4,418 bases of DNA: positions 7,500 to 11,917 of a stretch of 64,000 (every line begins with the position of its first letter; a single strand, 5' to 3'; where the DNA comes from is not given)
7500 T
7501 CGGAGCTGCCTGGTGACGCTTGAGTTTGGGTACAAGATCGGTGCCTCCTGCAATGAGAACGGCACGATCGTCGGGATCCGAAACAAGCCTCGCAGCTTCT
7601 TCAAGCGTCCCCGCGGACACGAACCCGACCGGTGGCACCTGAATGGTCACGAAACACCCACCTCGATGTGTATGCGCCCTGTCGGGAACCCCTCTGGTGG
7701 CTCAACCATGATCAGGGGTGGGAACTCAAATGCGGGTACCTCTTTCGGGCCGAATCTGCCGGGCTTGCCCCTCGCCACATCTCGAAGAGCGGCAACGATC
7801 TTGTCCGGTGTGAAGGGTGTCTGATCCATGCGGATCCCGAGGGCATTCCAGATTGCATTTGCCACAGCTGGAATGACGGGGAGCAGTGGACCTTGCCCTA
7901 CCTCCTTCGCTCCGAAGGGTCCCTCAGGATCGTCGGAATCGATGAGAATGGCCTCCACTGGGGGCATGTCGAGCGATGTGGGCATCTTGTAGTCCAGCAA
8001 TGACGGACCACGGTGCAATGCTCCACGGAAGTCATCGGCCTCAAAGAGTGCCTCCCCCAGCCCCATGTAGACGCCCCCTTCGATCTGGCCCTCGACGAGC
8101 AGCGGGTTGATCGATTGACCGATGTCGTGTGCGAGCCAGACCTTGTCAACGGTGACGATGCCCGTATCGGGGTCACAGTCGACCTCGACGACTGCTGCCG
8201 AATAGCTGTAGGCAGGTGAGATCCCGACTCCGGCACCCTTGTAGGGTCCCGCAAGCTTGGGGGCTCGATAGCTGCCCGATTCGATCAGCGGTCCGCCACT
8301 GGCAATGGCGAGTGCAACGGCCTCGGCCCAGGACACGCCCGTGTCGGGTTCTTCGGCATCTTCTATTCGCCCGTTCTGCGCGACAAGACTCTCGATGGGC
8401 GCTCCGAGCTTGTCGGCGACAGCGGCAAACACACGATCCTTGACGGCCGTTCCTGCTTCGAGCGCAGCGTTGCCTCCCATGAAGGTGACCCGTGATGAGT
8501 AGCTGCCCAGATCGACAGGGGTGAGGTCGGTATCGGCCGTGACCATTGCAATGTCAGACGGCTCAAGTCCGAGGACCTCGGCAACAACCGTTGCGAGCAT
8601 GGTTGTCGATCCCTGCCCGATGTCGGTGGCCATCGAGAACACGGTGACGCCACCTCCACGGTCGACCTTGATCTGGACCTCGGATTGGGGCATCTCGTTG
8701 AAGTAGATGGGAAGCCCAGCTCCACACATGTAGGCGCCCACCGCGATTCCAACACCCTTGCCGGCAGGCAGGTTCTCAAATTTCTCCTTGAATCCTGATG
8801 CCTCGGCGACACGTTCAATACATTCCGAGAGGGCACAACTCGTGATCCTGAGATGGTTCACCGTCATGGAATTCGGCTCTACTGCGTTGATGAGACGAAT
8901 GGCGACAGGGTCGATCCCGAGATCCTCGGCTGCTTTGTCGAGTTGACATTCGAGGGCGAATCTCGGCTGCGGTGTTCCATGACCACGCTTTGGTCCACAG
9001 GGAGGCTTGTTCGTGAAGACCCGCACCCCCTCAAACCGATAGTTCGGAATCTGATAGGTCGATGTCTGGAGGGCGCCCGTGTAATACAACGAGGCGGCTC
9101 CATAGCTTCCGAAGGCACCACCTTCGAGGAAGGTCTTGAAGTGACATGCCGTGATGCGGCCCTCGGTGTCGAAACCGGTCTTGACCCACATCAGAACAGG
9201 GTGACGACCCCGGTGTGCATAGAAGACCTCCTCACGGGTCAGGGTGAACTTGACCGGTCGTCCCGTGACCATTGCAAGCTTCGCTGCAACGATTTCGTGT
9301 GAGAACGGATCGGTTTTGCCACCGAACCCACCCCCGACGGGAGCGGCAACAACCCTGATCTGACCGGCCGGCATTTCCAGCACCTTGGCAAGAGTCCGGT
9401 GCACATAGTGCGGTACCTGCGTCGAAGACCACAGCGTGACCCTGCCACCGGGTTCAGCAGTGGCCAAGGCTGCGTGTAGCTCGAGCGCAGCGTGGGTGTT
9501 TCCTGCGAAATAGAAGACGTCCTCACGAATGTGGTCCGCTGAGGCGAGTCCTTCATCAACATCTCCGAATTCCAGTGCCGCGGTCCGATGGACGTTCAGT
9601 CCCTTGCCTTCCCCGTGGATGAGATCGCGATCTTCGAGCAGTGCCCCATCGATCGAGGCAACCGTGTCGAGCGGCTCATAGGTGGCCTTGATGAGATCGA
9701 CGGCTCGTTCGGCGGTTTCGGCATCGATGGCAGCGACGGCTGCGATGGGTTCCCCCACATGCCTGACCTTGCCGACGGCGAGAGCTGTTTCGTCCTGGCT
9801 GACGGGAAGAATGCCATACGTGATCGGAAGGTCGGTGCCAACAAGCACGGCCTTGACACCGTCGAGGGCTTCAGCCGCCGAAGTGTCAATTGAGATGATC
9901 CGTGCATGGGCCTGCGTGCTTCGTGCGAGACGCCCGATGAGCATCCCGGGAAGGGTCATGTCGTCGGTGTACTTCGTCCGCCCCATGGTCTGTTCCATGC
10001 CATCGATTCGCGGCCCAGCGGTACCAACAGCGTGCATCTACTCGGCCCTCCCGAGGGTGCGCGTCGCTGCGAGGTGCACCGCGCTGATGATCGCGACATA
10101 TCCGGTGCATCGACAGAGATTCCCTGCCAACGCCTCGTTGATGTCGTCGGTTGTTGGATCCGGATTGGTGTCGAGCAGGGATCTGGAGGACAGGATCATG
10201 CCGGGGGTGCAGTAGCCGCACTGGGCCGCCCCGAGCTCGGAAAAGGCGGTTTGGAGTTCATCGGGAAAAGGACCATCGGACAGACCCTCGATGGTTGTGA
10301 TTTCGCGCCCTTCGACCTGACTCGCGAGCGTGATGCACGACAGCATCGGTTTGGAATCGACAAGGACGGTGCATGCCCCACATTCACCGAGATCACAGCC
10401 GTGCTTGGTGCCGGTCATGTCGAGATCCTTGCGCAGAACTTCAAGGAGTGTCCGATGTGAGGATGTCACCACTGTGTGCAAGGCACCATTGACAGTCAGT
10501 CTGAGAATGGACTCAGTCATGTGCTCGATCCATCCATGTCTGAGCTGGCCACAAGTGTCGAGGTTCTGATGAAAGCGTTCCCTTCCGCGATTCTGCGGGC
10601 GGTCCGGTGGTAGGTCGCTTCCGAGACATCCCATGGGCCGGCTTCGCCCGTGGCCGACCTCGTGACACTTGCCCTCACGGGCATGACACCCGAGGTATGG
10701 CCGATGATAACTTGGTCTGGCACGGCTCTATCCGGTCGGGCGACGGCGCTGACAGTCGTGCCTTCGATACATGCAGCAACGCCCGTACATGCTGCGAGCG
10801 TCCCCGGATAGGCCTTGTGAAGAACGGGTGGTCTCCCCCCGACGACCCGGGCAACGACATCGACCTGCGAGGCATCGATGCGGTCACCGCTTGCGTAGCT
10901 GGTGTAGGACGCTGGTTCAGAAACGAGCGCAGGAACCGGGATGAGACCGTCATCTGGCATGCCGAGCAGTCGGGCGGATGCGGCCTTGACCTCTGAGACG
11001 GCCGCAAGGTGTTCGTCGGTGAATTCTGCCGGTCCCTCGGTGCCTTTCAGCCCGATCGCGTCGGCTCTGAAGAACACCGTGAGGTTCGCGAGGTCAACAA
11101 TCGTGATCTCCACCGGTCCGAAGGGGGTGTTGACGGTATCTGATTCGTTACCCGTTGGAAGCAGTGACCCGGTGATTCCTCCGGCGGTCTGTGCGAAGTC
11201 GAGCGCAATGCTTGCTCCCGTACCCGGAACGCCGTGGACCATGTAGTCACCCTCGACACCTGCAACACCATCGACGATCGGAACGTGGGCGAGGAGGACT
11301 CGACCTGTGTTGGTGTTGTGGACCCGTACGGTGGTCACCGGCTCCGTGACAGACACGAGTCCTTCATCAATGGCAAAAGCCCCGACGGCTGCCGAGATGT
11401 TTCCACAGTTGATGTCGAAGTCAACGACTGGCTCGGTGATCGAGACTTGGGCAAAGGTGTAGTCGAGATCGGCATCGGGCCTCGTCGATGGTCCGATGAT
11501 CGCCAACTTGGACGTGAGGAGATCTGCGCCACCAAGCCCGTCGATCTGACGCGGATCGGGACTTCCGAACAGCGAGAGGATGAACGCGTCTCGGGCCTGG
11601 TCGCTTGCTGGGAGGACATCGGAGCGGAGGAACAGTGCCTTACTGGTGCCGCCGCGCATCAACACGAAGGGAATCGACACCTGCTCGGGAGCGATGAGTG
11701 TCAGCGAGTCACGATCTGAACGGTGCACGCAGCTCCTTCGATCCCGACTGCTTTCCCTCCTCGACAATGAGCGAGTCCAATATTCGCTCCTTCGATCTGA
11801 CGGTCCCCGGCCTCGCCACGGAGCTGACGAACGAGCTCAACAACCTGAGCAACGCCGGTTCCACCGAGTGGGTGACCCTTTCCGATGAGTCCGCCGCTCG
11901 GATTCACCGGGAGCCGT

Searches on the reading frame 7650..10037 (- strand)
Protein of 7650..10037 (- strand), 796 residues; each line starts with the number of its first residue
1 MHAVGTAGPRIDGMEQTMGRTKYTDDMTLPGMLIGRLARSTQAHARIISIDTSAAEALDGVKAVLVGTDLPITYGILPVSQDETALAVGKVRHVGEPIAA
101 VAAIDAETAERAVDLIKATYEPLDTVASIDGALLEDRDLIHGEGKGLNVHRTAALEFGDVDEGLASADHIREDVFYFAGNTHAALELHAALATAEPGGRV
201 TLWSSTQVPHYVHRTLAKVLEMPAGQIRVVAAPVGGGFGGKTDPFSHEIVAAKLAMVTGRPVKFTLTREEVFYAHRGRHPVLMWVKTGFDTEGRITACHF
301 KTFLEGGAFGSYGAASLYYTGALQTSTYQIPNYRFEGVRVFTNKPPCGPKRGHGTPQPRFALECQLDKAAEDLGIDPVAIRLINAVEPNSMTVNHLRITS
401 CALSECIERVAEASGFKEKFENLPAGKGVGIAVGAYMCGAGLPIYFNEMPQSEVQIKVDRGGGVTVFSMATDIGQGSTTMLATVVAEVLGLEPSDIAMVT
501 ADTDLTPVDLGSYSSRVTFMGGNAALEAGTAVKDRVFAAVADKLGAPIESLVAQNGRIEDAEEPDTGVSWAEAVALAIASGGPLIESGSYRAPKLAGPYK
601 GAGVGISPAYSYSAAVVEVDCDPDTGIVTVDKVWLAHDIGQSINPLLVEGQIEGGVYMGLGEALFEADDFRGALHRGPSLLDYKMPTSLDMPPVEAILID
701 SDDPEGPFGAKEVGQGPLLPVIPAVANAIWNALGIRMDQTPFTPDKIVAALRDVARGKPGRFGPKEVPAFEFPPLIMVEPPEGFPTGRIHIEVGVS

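Call 7: search_protein_families(library=pfam, proteins=[window:7650-10037:-])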
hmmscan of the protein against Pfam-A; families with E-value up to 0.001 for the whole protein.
window:7650-10037:- (796 aa): 3 families
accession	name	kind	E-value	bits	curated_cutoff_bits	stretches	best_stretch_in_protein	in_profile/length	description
PF02738.23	MoCoBD_1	-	2.9e-77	259.5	27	1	151-385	11-244/244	Molybdopterin cofactor-binding domain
PF20256.3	MoCoBD_2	-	4.4e-67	227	27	1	413-692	8-283/283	Molybdopterin cofactor-binding domain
PF01315.27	Ald_Xan_dh_C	-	2e-29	102.5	31.3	1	19-123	2-109/110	Aldehyde oxidase and xanthine dehydrogenase, a/b hammerhead domain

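Call 11: search_protein_families(library=ncbifam, max_evalue=1e-10, proteins=[window:7650-10037:-])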
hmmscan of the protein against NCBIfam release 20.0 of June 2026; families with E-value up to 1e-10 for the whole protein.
window:7650-10037:- (796 aa): 13 families
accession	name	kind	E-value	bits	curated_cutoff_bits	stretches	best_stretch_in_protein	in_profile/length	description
TIGR03194.1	4hydrxCoA_A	equivalog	1.1e-258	860.6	994.55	1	9-751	2-746/746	4-hydroxybenzoyl-CoA reductase subunit alpha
NF043082.1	XdhA_XDHase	equivalog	3.8e-157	524.6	780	1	4-753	1-754/758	xanthine dehydrogenase subunit XdhA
NF007426.0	PRK09970.1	equivalog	2.1e-151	505.6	916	1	2-752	4-756/761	xanthine dehydrogenase molybdenum-binding subunit XdhA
TIGR03196.1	pucD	equivalog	1.7e-129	433.4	783.65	1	9-749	8-756/763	xanthine dehydrogenase subunit D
TIGR03311.1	Se_dep_XDH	equivalog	1.9e-109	367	830.45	2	4-537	162-679/848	selenium-dependent xanthine dehydrogenase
NF041018.1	glyceraldDH_alpha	equivalog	4.7e-109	365.8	790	1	4-748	3-741/741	glyceraldehyde dehydrogenase subunit alpha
NF040766.1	CODH_aero_grp5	exception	5.6e-99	332.4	950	2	5-572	6-589/785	aerobic carbon-monoxide dehydrogenase large subunit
TIGR02965.1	xanthine_xdhB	equivalog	6.7e-91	305.6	849.5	1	16-753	13-756/758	xanthine dehydrogenase molybdopterin binding subunit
TIGR03313.1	Se_sel_red_Mo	hypoth_equivalog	1.3e-89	301.2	1101.9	2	156-751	360-949/951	molybdopterin-dependent oxidoreductase Mo/Fe-S-binding subunit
NF045668.1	pterin_aldehy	equivalog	2.7e-87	293.8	1100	2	4-530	175-712/905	molybdopterin-dependent aldehyde oxidoreductase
NF041671.1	peri_hyde_PaoC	equivalog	6.7e-83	279.3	1180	1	2-753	16-733/735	aldehyde oxidoreductase molybdenum-binding subunit PaoC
TIGR02416.1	CO_dehy_Mo_lg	equivalog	6.7e-77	259.3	991.15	1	17-742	6-762/770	aerobic carbon-monoxide dehydrogenase large subunit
TIGR02969.1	mam_aldehyde_ox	subfamily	3.8e-53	180.4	1912.3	1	10-768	582-1329/1330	aldehyde oxidase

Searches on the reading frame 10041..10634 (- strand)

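Call 11: search_protein_families(library=ncbifam, max_evalue=1e-10, proteins=[window:10041-10634:-])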
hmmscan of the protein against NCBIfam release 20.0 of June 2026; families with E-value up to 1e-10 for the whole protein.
window:10041-10634:- (198 aa): 11 families
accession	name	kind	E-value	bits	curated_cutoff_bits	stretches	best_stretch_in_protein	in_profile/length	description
TIGR03193.1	4hydroxCoAred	equivalog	4.4e-53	179.2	257.8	1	43-190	1-148/148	4-hydroxybenzoyl-CoA reductase subunit gamma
TIGR03198.1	pucE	equivalog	5.8e-51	171.9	254.3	1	44-188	4-147/151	xanthine dehydrogenase subunit E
NF041020.1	glyceraldDH_gamma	equivalog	2.2e-50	170.5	290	1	43-192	12-161/164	glyceraldehyde dehydrogenase subunit gamma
TIGR03311.1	Se_dep_XDH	equivalog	2.8e-50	171.3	830.45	1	46-191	3-145/848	selenium-dependent xanthine dehydrogenase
NF043084.2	XdhC_XDHase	equivalog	7.3e-50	168.4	217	1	44-188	3-148/151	xanthine dehydrogenase subunit XdhC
NF045668.1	pterin_aldehy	equivalog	1.6e-47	162.2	1100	1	45-191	4-153/905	molybdopterin-dependent aldehyde oxidoreductase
NF008514.0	PRK11433.1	equivalog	1.9e-39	135.4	322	1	41-191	50-215/218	aldehyde dehydrogenase iron-sulfur subunit PaoA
NF007387.0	PRK09908.1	equivalog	3.4e-39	133.8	212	1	42-188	7-154/159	xanthine dehydrogenase iron sulfur-binding subunit XdhC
TIGR02963.1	xanthine_xdhA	equivalog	3.6e-39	134.7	467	1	57-190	15-158/468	xanthine dehydrogenase small subunit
TIGR02969.1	mam_aldehyde_ox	subfamily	5.1e-28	97.1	1912.3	1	60-187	20-158/1330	aldehyde oxidase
TIGR03313.1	Se_sel_red_Mo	hypoth_equivalog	2.7e-14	51.8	1101.9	1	47-193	2-148/951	molybdopterin-dependent oxidoreductase Mo/Fe-S-binding subunit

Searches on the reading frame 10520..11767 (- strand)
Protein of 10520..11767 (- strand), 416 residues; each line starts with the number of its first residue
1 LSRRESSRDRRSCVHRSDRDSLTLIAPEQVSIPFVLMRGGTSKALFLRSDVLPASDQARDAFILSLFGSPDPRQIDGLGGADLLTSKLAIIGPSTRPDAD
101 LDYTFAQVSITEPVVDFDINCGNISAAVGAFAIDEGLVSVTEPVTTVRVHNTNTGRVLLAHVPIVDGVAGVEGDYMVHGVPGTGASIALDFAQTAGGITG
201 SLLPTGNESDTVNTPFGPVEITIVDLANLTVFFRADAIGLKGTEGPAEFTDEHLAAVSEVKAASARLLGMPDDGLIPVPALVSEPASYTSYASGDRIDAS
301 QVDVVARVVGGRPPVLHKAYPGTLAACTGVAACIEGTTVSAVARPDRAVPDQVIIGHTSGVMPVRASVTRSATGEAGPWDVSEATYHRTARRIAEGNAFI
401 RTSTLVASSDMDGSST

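Call 7: search_protein_families(library=pfam, proteins=[window:10520-11767:-])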
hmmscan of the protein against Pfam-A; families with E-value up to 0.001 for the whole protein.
window:10520-11767:- (416 aa): 2 families
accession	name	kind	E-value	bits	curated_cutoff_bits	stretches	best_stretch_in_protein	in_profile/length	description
PF04303.18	PrpF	-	3e-103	346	27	1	29-399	1-369/371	PrpF protein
PF05544.16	Pro_racemase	-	0.00087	18.9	27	0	88-157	56-118/325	Proline racemase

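Call 11: search_protein_families(library=ncbifam, max_evalue=1e-10, proteins=[window:10520-11767:-])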
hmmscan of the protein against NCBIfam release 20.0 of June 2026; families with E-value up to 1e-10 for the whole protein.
window:10520-11767:- (416 aa): 2 families
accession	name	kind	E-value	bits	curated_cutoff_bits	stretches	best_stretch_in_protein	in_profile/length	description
NF033377.1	OMA_tautomer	equivalog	5.3e-86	288.7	440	1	37-400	1-348/349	4-oxalomesaconate tautomerase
TIGR02334.1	prpF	equivalog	1.9e-70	237.6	440.55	1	28-398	2-383/390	2-methylaconitate cis-trans isomerase PrpF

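Call 20: search_solved_structures(query=window:10520-11767:-, max_evalue=1e-10)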
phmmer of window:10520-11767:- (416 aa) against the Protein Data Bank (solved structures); distinct sequences matched with E-value up to 1e-10: 8.
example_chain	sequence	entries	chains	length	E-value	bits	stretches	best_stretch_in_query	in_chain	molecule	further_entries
3g7k_A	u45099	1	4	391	6e-101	341.3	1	28-409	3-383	3-methylitaconate isomerase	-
2pvz_A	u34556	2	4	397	1.7e-60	208.1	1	25-400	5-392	PrpF methylaconitate isomerase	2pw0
5k87_A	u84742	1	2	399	6.2e-60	206.3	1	25-400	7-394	2-methyl-aconitate isomerase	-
2h9f_A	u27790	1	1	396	6.7e-57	196.3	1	26-396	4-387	Hypothetical protein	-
6otv_A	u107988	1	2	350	7.2e-55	189.6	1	31-286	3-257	Putative isomerase YbhH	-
6p3j_A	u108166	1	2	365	3e-50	174.4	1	31-286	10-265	(4E)-oxalomesaconate Delta-isomerase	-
6p3h_A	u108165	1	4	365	2.3e-49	171.4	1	31-286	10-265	(4E)-oxalomesaconate Delta-isomerase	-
6p3k_A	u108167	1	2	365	1.1e-48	169.2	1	31-286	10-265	(4E)-oxalomesaconate Delta-isomerase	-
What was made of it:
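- The isomerase is much closer to Mii than to PrpF (call 20).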

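Call 38: find_homologous_proteins(query=window:10520-11767:-, max_evalue=1e-30)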
Query window:10520-11767:- (416 aa): 7374 proteins with E <= 1e-30 among 8000 candidates; the best 120 are listed.
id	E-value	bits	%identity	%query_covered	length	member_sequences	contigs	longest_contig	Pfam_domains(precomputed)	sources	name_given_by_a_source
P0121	2.3e-256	868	100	97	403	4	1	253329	PF04303.19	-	-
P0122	2.2e-224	763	89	97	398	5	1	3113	PF04303.19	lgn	-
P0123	3.2e-203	693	84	91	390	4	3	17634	PF04303.19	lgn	-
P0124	8.8e-182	622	74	93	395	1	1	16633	PF04303.19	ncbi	ncbi:MAG: PrpF domain-containing protein [Acidimicrobiia bacterium]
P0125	1.1e-179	615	72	95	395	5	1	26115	PF04303.19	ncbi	-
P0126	2.4e-178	611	73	95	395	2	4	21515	PF04303.19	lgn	-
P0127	2.6e-177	608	72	94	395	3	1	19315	PF04303.19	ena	-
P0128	2.4e-174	598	72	94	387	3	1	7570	PF04303.19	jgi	-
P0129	3.3e-174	597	71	94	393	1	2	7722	PF04303.19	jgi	-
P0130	4.9e-174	597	72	94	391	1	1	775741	PF04303.19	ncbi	ncbi:MAG: PrpF domain-containing protein [Acidimicrobiia bacterium]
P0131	4.3e-173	594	71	94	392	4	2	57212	PF04303.19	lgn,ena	-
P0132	6.9e-173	593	72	91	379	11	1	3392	PF04303.19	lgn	-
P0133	4.1e-172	590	72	94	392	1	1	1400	PF04303.19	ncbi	-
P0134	4.5e-172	590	71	95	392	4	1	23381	PF04303.19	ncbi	-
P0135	1.7e-171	588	73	91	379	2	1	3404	PF04303.19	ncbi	-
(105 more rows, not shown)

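Call 62: search_solved_structures(query=window:10520-11728:-, max_evalue=1e-50, show_alignments=2)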
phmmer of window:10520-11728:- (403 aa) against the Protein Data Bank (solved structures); distinct sequences matched with E-value up to 1e-50: 5.
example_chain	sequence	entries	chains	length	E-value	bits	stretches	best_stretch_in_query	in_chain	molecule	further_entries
3g7k_A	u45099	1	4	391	5.4e-101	341.4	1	15-396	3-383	3-methylitaconate isomerase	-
2pvz_A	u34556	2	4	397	1.6e-60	208.2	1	12-387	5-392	PrpF methylaconitate isomerase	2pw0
5k87_A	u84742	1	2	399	5.8e-60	206.3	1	12-387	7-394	2-methyl-aconitate isomerase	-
2h9f_A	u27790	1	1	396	6.2e-57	196.4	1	13-383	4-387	Hypothetical protein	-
6otv_A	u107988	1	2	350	5e-55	190.1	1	18-273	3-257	Putative isomerase YbhH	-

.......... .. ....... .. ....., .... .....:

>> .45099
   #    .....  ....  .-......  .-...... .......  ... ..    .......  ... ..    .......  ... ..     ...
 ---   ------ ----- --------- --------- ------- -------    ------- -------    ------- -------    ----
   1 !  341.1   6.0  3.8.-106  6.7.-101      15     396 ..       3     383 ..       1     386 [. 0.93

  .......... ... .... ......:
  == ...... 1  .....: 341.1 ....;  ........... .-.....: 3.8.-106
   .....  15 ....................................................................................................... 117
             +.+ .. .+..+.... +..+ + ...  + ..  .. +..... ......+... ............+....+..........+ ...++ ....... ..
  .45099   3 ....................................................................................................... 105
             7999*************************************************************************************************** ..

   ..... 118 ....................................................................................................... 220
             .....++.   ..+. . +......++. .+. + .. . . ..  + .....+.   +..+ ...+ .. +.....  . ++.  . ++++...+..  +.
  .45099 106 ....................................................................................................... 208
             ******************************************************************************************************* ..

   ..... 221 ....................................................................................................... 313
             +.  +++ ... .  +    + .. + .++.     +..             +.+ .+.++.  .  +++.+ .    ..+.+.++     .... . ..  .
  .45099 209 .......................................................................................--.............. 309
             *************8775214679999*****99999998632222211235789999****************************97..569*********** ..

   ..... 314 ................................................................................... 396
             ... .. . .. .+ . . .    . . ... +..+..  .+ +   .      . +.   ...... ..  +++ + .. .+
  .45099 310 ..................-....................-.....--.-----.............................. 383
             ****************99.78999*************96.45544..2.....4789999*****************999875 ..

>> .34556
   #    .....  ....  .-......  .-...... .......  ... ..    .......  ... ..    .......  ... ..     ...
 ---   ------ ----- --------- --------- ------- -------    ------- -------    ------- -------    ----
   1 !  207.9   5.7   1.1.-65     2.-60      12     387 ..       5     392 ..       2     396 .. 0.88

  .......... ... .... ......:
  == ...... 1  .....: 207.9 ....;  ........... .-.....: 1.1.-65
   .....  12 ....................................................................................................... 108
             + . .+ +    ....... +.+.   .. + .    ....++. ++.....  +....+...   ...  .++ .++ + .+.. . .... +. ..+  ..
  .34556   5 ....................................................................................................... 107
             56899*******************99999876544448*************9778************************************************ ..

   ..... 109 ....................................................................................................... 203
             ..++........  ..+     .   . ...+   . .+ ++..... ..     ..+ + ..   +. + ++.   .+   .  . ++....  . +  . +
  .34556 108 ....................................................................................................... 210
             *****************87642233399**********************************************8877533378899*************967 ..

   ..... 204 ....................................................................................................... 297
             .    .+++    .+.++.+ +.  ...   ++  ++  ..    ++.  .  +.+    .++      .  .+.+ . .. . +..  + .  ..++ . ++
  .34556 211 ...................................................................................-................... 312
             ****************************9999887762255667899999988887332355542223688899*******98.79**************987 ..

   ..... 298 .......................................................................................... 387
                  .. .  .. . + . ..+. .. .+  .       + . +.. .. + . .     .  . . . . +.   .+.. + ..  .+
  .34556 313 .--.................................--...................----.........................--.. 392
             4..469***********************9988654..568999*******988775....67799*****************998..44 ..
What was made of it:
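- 10517..11728 (-): PrpF-superfamily isomerase closest to 3-methylitaconate Delta-isomerase. Proposed role: benzylmaleate -> phenylitaconate. 3g7k (Mii) scores 341 bits, against 208 bits for PrpF (calls 20, 62). The Lys (TSK) and Cys (NCGN) motifs are conserved (call 62).
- On 3-methylitaconate Delta-isomerase (Mii) within the PrpF superfamily: 3g7k scores 341 bits, PrpF 208 bits and LigU about 174 bits (calls 20, 62). The TSK Lys and NCGN Cys align (call 62).
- The isomerase matches Mii at 341 bits, against 208 bits for PrpF (calls 20, 62).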
